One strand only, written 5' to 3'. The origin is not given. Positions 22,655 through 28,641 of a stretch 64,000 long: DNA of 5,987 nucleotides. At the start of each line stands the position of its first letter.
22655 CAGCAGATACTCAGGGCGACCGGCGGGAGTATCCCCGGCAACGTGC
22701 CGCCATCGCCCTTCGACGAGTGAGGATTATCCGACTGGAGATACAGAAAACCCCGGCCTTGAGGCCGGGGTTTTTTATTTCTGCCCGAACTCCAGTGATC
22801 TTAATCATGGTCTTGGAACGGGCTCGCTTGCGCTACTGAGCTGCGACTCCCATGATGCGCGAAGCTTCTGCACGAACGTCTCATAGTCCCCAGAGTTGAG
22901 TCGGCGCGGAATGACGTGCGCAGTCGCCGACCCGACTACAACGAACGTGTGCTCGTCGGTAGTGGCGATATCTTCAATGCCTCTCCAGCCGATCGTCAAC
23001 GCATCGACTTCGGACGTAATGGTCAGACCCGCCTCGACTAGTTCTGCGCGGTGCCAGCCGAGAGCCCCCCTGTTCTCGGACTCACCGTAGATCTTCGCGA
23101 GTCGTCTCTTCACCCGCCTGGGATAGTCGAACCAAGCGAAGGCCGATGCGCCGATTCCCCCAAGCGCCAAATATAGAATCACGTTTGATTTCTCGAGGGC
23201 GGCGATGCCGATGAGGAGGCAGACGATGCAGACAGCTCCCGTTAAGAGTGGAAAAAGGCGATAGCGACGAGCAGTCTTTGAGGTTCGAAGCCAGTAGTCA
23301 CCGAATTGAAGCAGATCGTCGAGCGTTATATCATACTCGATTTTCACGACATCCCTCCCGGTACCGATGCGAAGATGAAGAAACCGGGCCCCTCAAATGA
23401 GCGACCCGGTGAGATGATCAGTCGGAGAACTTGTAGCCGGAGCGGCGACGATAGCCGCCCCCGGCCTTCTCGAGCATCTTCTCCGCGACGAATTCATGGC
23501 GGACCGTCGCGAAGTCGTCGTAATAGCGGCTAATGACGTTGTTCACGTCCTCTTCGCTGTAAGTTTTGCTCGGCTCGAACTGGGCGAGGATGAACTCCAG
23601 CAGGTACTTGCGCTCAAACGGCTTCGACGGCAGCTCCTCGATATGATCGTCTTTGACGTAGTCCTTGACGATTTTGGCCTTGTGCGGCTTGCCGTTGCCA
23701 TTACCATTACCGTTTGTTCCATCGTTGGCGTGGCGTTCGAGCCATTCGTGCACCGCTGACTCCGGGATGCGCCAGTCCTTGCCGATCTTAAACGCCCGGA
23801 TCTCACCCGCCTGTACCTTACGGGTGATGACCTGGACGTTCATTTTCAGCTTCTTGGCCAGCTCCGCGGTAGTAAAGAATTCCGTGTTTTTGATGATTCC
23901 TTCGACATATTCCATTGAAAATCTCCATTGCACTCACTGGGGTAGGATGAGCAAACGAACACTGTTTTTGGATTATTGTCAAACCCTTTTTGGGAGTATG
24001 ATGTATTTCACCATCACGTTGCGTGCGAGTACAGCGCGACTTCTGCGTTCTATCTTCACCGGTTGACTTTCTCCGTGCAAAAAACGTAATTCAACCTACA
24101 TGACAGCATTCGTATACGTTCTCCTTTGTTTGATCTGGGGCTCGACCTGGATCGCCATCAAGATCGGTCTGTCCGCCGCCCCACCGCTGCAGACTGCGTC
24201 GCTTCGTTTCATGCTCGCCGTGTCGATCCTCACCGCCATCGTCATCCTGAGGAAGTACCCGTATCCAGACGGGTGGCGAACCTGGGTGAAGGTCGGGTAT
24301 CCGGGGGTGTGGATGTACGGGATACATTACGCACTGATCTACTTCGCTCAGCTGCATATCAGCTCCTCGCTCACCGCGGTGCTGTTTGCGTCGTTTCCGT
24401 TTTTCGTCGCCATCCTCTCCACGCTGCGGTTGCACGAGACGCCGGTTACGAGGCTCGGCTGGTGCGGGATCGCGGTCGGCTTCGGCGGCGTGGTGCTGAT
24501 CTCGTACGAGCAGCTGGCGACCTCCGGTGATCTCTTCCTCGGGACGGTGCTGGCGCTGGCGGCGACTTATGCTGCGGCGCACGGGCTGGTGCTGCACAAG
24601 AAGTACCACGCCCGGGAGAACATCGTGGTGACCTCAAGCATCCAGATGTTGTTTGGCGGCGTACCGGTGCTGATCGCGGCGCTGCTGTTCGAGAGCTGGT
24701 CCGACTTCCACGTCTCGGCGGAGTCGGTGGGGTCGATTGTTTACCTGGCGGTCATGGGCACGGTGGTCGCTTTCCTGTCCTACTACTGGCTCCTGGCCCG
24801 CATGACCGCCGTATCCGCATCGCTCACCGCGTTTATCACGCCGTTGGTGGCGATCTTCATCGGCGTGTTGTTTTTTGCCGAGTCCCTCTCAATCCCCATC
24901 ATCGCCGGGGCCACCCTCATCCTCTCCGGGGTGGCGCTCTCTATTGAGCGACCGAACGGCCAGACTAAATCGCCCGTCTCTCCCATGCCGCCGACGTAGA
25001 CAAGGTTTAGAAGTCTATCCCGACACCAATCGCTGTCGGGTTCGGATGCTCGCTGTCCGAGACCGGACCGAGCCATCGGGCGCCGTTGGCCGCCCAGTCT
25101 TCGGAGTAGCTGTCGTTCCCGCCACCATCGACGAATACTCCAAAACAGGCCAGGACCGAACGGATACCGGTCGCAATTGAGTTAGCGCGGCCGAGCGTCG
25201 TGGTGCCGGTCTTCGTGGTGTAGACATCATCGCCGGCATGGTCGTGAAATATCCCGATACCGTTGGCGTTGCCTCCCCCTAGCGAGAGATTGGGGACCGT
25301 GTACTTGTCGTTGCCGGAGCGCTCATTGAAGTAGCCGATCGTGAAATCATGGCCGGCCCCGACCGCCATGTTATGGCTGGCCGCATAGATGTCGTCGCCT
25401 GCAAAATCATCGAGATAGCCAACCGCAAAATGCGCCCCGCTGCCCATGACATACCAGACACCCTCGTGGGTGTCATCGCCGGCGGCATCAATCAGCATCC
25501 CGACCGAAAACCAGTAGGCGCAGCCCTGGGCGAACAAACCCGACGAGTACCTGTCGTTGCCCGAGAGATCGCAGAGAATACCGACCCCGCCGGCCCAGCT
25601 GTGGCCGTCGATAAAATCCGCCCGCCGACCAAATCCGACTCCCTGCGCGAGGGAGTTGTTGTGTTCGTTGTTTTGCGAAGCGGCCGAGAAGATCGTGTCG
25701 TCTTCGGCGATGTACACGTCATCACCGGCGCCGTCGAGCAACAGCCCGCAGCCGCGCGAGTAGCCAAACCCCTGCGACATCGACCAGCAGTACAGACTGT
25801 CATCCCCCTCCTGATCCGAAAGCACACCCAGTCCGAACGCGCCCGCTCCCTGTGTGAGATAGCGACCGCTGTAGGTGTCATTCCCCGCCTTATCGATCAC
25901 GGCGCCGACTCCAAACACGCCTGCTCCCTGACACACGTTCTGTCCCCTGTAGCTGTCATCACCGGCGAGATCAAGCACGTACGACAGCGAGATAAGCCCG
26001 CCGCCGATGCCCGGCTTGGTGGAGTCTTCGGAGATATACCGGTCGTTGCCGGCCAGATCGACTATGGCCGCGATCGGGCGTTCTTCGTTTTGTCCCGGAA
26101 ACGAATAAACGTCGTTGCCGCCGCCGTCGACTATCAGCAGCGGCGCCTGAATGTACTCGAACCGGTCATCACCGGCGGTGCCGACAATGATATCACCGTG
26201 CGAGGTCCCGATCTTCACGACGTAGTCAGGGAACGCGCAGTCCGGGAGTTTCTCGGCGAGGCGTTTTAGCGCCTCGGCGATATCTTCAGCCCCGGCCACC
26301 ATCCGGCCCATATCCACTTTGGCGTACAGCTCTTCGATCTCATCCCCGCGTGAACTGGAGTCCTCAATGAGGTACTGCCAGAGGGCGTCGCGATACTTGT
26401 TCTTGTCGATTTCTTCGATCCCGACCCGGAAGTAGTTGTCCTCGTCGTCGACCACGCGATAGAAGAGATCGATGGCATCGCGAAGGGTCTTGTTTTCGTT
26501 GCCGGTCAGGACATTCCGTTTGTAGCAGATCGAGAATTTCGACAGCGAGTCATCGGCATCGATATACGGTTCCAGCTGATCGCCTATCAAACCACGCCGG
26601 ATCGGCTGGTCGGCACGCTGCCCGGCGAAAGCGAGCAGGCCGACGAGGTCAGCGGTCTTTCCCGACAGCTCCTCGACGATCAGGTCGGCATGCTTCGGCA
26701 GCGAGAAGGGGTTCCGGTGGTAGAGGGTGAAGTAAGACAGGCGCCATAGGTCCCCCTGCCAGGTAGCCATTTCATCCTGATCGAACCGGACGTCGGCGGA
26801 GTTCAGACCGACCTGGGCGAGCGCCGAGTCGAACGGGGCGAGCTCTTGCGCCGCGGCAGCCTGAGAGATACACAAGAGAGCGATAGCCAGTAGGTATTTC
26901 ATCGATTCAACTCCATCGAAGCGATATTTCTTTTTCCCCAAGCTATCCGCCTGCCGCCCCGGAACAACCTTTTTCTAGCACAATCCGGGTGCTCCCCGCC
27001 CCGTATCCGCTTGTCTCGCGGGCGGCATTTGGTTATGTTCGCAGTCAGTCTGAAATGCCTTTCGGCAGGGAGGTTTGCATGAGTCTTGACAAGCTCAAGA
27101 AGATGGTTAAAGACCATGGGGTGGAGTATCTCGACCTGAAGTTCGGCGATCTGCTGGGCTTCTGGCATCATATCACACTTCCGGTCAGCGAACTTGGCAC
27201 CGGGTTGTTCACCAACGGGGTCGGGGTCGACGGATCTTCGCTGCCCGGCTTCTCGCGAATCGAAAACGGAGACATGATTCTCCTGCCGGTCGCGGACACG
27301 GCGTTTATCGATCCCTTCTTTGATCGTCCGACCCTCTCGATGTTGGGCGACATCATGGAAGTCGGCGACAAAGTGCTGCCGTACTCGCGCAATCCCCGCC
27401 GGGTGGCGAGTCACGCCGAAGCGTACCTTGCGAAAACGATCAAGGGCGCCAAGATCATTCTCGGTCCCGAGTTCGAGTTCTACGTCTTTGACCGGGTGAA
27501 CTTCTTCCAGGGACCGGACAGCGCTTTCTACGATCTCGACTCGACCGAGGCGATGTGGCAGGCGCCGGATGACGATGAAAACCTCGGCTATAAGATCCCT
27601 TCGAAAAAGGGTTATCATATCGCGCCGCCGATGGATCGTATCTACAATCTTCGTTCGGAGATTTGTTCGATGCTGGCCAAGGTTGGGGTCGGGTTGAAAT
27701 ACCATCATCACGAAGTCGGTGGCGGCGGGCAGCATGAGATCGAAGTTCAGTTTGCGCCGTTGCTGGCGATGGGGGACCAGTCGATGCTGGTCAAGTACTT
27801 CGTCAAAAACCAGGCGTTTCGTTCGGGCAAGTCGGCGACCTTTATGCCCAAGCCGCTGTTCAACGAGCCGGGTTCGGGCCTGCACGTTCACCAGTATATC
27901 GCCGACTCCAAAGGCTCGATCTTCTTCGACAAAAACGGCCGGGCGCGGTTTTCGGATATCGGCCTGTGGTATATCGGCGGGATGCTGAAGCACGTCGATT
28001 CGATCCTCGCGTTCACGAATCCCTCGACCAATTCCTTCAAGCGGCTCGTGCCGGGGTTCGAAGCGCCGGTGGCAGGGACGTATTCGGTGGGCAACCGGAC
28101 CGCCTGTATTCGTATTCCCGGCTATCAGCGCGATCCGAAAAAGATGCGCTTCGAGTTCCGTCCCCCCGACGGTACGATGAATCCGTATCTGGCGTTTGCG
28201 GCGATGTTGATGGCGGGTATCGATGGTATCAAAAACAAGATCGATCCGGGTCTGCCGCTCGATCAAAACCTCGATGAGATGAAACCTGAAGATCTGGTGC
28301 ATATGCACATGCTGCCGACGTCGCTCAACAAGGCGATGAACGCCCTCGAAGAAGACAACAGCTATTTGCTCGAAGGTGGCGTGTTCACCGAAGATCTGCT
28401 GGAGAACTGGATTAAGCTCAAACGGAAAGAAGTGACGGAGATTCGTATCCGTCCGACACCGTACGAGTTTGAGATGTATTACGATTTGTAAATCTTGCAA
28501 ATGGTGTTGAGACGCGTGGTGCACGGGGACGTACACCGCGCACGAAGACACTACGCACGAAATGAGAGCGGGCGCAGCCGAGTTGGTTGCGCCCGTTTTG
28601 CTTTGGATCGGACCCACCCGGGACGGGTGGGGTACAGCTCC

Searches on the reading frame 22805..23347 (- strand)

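Call 59: search_protein_families(library=pfam, proteins=[window:22805-23347:-], max_evalue=0.0001)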
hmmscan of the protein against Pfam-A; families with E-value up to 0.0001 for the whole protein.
window:22805-23347:- (180 aa): 1 family
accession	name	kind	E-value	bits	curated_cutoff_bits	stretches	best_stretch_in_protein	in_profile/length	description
PF14317.12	YcxB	-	8.7e-07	29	23.3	1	105-160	3-59/61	YcxB-like protein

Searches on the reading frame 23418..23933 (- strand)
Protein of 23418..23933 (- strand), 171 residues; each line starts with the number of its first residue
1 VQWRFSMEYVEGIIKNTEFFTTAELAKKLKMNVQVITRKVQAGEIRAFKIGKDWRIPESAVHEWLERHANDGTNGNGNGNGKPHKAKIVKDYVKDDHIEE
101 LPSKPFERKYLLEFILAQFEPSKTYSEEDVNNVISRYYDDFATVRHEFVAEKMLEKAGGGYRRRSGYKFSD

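Call 59: search_protein_families(library=pfam, proteins=[window:23418-23933:-], max_evalue=0.0001)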
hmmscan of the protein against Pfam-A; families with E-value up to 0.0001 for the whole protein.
window:23418-23933:- (171 aa): 2 families
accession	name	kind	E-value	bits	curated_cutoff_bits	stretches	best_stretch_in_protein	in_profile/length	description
PF09860.14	DUF2087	-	1.7e-17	63.8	22.4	1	98-163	2-69/69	Uncharacterized protein conserved in bacteria (DUF2087)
PF12728.13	HTH_17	-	3.5e-13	50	27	1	19-68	1-50/51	Helix-turn-helix domain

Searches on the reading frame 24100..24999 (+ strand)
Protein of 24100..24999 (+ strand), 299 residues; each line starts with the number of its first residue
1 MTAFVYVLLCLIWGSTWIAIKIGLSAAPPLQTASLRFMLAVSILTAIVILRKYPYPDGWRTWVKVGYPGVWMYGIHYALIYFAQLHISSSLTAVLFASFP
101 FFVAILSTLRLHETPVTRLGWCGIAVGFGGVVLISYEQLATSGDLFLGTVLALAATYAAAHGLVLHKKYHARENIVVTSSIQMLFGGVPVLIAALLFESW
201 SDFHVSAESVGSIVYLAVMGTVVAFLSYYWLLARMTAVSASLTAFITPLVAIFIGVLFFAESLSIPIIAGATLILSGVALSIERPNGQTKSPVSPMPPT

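Call 59: search_protein_families(library=pfam, proteins=[window:24100-24999:+], max_evalue=0.0001)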
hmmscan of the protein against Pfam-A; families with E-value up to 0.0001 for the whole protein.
window:24100-24999:+ (299 aa): 2 families
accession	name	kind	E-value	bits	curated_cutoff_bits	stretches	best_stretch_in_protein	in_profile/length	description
PF00892.27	EamA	-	1.9e-34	119.3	28.2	2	4-135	5-134/135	EamA-like transporter family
PF03151.22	TPT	-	3.9e-05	23.6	30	1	78-280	80-289/291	Triose-phosphate Transporter family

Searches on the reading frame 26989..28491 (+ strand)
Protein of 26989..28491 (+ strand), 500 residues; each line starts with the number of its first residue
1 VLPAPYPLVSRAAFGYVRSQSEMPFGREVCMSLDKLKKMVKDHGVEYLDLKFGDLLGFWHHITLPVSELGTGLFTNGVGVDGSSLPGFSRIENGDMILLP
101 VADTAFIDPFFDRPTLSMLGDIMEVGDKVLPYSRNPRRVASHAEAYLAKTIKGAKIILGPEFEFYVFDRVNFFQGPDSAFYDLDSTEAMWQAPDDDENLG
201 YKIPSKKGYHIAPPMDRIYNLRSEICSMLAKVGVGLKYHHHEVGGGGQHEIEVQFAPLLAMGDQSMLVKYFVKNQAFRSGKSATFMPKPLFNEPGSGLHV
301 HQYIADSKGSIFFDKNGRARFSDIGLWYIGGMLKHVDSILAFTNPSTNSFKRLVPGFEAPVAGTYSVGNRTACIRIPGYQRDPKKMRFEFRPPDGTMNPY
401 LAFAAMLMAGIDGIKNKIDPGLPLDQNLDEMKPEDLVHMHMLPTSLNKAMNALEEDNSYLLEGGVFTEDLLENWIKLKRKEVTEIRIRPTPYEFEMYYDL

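Call 11: search_protein_families(library=pfam, proteins=[window:26989-28491:+])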
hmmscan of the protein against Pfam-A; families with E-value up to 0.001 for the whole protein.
window:26989-28491:+ (500 aa): 2 families
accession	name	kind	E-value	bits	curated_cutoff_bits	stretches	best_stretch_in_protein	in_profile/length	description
PF00120.29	Gln-synt_C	-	5.4e-111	371.4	24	1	134-497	2-344/344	Glutamine synthetase, catalytic domain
PF03951.24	Gln-synt_N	-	1.3e-23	82.9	33.4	1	45-124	2-81/82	Glutamine synthetase, beta-Grasp domain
